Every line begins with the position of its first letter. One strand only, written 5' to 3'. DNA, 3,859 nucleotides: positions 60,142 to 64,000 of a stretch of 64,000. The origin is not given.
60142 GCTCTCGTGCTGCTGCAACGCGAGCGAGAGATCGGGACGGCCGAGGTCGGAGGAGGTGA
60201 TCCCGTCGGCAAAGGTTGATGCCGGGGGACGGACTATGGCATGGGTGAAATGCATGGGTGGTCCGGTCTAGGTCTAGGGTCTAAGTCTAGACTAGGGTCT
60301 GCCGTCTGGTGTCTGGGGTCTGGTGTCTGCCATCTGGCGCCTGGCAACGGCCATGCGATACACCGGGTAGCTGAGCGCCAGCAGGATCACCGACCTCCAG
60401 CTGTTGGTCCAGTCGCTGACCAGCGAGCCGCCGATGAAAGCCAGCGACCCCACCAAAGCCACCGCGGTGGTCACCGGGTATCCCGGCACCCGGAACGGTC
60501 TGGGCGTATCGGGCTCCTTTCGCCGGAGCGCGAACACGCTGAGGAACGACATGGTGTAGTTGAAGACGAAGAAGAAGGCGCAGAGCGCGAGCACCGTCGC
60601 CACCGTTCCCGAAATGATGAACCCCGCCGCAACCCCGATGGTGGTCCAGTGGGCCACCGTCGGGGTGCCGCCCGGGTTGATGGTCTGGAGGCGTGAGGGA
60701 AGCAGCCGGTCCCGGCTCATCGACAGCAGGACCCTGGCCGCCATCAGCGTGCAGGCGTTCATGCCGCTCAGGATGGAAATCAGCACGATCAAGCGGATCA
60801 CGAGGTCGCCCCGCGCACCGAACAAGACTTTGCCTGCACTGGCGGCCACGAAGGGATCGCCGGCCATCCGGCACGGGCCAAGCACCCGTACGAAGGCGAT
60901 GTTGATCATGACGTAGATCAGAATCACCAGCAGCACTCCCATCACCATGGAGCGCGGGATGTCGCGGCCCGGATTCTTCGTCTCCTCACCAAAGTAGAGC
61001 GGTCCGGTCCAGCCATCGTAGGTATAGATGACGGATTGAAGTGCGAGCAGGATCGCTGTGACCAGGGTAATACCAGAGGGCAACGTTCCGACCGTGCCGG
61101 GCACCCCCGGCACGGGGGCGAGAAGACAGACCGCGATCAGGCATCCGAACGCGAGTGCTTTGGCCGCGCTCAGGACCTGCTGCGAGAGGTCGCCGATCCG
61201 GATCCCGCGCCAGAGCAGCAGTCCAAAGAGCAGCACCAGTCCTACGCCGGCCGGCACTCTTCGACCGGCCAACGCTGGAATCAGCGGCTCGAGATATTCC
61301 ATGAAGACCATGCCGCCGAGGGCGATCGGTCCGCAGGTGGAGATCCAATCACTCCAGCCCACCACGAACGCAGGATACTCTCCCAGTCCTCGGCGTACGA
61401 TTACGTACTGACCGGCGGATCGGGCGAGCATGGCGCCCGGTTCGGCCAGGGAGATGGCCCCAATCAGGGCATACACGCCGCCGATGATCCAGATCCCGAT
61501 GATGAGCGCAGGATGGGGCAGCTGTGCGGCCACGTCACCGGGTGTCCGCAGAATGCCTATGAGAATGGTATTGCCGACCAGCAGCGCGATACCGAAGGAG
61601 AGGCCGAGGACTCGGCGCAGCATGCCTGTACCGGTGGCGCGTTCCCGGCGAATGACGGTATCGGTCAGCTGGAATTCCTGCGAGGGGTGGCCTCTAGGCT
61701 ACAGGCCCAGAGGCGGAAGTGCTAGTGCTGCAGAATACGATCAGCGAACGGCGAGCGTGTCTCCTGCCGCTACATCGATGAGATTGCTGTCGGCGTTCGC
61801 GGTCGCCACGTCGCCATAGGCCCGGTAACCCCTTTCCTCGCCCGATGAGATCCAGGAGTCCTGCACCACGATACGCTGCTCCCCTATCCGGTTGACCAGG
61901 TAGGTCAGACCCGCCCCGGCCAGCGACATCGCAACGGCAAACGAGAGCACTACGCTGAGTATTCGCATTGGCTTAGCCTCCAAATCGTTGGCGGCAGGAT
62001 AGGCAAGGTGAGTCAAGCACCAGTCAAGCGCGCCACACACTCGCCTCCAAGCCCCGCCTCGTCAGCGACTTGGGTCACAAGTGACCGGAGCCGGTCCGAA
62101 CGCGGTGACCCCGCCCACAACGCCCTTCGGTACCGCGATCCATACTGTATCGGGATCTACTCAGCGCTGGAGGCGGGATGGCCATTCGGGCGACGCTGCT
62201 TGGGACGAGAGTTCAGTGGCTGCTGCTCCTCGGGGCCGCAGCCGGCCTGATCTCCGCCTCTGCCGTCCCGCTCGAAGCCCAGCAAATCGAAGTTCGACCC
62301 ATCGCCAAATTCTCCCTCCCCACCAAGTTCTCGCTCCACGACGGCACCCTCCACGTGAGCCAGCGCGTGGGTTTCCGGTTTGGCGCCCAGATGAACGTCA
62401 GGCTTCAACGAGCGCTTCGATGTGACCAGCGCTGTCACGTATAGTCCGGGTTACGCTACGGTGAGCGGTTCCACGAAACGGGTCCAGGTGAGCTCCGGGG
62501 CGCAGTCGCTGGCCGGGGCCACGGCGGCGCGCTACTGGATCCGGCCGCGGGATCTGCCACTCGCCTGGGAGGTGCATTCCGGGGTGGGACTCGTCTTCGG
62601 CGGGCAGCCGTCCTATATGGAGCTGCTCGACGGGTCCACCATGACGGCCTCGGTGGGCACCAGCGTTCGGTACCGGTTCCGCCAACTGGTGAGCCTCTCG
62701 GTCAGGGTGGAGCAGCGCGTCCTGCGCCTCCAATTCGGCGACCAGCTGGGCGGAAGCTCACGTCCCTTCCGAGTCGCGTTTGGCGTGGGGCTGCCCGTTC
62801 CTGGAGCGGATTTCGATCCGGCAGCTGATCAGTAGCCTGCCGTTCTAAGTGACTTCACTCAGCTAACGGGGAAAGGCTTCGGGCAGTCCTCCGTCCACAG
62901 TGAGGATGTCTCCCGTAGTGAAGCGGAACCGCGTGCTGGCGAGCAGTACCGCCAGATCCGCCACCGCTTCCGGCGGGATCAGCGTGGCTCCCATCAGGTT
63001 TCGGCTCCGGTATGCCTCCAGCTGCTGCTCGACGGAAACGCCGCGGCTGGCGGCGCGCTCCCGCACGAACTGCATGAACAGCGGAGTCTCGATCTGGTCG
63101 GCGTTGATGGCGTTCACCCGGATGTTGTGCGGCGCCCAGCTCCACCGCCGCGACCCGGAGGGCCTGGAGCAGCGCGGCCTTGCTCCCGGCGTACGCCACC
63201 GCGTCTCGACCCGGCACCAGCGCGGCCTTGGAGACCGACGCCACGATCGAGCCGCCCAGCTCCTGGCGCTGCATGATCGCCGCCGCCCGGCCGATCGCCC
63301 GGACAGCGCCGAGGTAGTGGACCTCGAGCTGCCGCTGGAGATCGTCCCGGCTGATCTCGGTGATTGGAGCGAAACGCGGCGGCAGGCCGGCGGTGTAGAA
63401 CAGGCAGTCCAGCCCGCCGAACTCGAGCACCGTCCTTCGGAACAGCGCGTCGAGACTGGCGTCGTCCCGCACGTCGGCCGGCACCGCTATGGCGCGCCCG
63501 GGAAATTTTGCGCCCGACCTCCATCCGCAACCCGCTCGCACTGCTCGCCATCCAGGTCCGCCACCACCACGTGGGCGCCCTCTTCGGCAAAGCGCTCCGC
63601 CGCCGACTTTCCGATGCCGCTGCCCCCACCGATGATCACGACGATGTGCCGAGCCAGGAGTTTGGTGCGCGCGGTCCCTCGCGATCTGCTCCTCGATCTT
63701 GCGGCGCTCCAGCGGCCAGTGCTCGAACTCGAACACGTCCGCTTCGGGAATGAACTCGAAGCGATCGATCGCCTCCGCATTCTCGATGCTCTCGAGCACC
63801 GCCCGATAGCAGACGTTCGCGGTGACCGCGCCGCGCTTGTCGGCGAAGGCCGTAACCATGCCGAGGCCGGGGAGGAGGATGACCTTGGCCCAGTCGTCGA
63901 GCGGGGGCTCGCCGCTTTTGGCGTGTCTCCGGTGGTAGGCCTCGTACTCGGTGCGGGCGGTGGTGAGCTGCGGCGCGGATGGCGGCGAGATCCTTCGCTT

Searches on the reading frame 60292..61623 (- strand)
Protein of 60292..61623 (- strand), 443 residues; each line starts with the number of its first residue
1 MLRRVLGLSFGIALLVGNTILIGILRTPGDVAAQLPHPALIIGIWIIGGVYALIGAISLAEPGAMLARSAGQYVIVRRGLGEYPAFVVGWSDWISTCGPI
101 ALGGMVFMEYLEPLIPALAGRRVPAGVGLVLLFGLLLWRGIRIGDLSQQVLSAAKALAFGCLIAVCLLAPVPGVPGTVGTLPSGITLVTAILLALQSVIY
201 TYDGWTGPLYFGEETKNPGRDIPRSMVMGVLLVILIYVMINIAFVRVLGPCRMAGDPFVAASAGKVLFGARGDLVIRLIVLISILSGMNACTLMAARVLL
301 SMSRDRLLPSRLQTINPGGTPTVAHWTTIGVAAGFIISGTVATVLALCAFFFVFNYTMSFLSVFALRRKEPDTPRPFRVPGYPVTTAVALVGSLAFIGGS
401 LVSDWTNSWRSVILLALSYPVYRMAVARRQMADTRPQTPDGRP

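Call 7: search_protein_families(library=pfam, proteins=[window:60292-61623:-], max_evalue=0.01)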
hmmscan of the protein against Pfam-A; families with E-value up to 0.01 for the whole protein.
window:60292-61623:- (443 aa): 2 families
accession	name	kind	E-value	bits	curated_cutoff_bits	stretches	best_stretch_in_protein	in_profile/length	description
PF13520.12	AA_permease_2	-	6.4e-46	157.6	27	1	12-397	7-405/427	Amino acid permease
PF00324.27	AA_permease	-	1.8e-23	83.5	24.6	1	15-390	6-410/470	Amino acid permease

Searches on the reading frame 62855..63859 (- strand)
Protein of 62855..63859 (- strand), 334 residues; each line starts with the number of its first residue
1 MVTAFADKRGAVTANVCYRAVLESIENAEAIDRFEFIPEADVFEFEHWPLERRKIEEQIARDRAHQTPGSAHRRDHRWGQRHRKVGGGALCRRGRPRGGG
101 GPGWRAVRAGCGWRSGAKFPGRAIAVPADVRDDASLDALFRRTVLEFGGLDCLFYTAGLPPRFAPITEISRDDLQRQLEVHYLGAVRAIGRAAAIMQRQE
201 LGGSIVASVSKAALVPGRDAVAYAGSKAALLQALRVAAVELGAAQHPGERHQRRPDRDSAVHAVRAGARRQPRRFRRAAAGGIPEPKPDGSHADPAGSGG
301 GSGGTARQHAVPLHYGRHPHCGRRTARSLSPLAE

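Call 84: search_protein_families(library=pfam, proteins=[window:62855-63859:-], max_evalue=0.0001)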
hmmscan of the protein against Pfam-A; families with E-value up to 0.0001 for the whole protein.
window:62855-63859:- (334 aa): 2 families
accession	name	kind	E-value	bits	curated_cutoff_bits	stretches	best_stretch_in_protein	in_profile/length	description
PF13561.12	adh_short_C2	-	2.6e-20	73.5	27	1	122-243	45-163/236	Enoyl-(Acyl carrier protein) reductase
PF00106.31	adh_short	-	6.6e-18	65.3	26.6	1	121-242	49-168/195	short chain dehydrogenase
